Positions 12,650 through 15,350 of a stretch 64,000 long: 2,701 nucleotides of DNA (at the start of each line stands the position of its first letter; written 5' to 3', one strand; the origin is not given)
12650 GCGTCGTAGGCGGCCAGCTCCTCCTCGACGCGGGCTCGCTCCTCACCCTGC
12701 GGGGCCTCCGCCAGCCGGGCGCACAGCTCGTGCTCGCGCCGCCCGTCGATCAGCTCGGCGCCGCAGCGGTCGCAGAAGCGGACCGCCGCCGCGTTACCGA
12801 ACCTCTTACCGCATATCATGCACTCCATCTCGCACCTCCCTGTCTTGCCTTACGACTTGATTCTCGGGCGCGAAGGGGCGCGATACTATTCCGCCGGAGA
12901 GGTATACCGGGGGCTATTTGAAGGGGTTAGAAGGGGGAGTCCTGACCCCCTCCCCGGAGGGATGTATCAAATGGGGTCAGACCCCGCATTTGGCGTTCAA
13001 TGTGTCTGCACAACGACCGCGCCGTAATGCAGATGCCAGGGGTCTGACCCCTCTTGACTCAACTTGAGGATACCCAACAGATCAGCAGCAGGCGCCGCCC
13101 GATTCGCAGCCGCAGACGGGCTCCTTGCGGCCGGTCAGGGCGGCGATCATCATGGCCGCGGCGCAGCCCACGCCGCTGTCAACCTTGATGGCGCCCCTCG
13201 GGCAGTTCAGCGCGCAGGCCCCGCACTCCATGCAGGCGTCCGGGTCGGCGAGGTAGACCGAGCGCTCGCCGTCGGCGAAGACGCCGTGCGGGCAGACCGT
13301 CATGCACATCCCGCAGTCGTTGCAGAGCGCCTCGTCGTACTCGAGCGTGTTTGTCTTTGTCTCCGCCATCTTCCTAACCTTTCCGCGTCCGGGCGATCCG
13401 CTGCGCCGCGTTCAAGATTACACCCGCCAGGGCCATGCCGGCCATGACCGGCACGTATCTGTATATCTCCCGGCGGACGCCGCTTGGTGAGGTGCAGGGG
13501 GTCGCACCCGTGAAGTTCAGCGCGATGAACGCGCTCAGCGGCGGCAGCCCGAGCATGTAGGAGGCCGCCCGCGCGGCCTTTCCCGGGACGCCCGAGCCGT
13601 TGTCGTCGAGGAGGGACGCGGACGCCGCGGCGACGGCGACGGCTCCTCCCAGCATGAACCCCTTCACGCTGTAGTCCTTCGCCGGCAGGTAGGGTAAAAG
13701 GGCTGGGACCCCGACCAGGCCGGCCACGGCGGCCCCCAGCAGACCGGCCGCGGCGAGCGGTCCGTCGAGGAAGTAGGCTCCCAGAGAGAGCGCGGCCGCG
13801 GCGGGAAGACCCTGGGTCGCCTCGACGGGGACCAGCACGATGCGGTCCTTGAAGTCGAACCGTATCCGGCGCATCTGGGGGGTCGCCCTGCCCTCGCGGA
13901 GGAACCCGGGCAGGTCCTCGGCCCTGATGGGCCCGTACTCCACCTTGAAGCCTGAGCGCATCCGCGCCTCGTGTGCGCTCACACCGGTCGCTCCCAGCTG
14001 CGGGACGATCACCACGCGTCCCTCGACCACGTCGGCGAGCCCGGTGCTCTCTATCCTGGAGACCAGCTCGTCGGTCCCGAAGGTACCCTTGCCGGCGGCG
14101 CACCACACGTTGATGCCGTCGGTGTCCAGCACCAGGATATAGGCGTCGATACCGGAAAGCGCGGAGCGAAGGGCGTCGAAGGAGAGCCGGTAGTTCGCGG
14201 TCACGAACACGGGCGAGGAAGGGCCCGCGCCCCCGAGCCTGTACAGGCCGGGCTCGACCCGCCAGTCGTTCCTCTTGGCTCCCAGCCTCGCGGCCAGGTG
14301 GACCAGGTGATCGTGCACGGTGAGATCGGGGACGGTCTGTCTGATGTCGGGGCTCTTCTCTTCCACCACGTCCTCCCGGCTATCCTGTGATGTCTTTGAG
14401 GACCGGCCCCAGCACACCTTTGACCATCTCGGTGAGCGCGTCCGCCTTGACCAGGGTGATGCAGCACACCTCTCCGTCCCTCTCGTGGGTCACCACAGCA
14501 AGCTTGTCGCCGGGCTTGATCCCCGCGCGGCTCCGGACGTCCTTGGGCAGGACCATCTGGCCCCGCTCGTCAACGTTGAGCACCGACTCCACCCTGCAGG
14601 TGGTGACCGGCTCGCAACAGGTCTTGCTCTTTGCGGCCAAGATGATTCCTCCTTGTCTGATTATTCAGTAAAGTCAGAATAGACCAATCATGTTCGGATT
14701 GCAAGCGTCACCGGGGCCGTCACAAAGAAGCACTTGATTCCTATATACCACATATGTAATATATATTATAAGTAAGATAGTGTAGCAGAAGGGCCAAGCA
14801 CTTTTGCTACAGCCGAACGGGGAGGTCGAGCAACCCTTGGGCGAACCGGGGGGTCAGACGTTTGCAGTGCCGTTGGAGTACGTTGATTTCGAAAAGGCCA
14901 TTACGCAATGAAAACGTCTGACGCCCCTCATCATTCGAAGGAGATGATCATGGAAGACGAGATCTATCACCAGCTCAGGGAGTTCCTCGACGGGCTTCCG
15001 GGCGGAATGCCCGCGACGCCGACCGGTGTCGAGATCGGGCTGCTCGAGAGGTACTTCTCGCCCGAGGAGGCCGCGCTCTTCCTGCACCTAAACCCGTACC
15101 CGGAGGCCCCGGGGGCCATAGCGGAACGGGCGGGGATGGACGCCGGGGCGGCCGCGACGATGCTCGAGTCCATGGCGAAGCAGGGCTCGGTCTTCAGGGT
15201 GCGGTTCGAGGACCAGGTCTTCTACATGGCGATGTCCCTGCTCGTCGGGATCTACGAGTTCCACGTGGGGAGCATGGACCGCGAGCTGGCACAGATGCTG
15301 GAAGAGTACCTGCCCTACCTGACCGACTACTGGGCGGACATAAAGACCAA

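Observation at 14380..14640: AbrB/SpoVT-like mini-protein with two Cys-Cys pairs overlapping the hgcA 5' end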

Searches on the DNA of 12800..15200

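Call 65: search_rna_families(source=window, start=12800, end=15200, threshold=evalue, max_evalue=1)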
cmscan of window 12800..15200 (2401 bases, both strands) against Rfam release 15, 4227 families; matches with E-value up to 1: 0.
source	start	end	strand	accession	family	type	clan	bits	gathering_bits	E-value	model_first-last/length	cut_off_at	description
